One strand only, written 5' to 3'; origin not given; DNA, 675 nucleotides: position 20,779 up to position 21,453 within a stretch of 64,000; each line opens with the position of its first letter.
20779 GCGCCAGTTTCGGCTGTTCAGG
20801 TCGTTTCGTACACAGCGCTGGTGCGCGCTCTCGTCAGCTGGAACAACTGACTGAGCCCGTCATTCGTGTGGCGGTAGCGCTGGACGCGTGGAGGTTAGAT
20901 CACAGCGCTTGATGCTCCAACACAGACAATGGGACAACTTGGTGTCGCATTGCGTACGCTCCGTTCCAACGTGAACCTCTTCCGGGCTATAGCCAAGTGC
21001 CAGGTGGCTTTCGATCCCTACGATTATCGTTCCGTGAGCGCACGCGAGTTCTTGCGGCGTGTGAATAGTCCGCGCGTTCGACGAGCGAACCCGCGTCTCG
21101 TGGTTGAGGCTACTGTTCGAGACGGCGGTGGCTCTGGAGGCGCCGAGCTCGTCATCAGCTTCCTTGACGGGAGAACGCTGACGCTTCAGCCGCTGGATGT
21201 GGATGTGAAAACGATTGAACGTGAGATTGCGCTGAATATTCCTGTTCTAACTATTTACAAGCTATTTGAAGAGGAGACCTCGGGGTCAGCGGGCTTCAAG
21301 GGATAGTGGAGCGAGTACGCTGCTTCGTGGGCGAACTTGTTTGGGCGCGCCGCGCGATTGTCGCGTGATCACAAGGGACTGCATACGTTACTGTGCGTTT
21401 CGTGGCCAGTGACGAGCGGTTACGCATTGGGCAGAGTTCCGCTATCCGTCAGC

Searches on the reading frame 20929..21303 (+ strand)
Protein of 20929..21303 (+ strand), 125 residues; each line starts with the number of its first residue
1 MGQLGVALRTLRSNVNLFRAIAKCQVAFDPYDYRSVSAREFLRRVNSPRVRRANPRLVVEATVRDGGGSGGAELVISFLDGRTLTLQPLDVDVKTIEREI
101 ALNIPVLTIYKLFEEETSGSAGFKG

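Call 8: search_protein_families(library=pfam, max_evalue=1, proteins=[window:20929-21303:+])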
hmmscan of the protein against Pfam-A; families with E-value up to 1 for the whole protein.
seq(125 aa): 2 families
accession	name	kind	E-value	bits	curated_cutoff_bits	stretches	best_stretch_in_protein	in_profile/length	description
PF10780.14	MRP_L53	-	2.6e-07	31.1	25.3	1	28-81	1-53/53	39S ribosomal protein L53/MRP-L53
PF10573.14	UPF0561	-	0.076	13.6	25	1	17-71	22-78/120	Uncharacterised protein family UPF0561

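Call 16: find_encoding_contigs(protein=window:20929-21303:+, flank=10000, max_places=4)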
Protein seq(125 aa) (125 aa): 23 contigs read that carry it; 4 places shown.
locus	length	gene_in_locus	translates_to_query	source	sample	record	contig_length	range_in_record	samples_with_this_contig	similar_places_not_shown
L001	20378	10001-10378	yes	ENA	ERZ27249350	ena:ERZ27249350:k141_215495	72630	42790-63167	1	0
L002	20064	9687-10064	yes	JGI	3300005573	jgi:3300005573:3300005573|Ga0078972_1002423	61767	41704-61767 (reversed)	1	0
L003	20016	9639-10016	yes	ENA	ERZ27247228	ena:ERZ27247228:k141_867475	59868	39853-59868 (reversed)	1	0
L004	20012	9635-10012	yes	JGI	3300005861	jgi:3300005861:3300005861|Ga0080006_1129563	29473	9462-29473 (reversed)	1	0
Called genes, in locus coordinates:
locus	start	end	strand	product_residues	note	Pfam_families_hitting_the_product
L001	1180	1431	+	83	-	-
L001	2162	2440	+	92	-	PF01722:BolA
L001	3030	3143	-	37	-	-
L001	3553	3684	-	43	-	-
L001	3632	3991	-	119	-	-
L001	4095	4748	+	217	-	PF05071:NDUFA12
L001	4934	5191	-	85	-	-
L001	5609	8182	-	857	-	PF01595:CNNM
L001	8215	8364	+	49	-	-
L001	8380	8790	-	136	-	-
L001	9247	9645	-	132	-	-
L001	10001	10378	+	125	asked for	PF10780:MRP_L53 (weak)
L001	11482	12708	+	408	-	PF01073:3Beta_HSD, PF01370:Epimerase, PF07993:NAD_binding_4 (faint)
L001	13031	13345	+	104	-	-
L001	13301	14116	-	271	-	PF13489:Methyltransf_23 (weak), PF13847:Methyltransf_31 (faint), PF08241:Methyltransf_11, PF08242:Methyltransf_12 (weak), PF13649:Methyltransf_25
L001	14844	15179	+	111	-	-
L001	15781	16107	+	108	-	-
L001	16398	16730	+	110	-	-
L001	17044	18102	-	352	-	PF01105:EMP24_GP25L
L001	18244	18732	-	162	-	-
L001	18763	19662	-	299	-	PF01981:PTH2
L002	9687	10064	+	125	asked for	PF10780:MRP_L53 (weak)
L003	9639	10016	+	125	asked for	PF10780:MRP_L53 (weak)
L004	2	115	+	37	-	?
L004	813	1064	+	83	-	-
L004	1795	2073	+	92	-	PF01722:BolA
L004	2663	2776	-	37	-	-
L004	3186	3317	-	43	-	-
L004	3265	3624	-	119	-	-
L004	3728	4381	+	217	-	PF05071:NDUFA12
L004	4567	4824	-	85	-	-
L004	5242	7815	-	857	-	PF01595:CNNM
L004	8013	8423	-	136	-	-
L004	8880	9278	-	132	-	-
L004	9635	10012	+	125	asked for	PF10780:MRP_L53 (weak)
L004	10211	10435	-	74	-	-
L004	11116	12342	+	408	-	PF01073:3Beta_HSD, PF01370:Epimerase, PF07993:NAD_binding_4 (faint)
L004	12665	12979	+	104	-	-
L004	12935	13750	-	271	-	PF13489:Methyltransf_23 (weak), PF13847:Methyltransf_31 (faint), PF08241:Methyltransf_11, PF08242:Methyltransf_12 (weak), PF13649:Methyltransf_25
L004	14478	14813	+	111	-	-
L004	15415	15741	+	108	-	-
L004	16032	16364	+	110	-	-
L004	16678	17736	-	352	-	PF01105:EMP24_GP25L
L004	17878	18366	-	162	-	-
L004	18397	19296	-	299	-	PF01981:PTH2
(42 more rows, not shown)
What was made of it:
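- The ORF is intact in the window and in all four metagenome strains read in detail (L001-L004, call 16).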
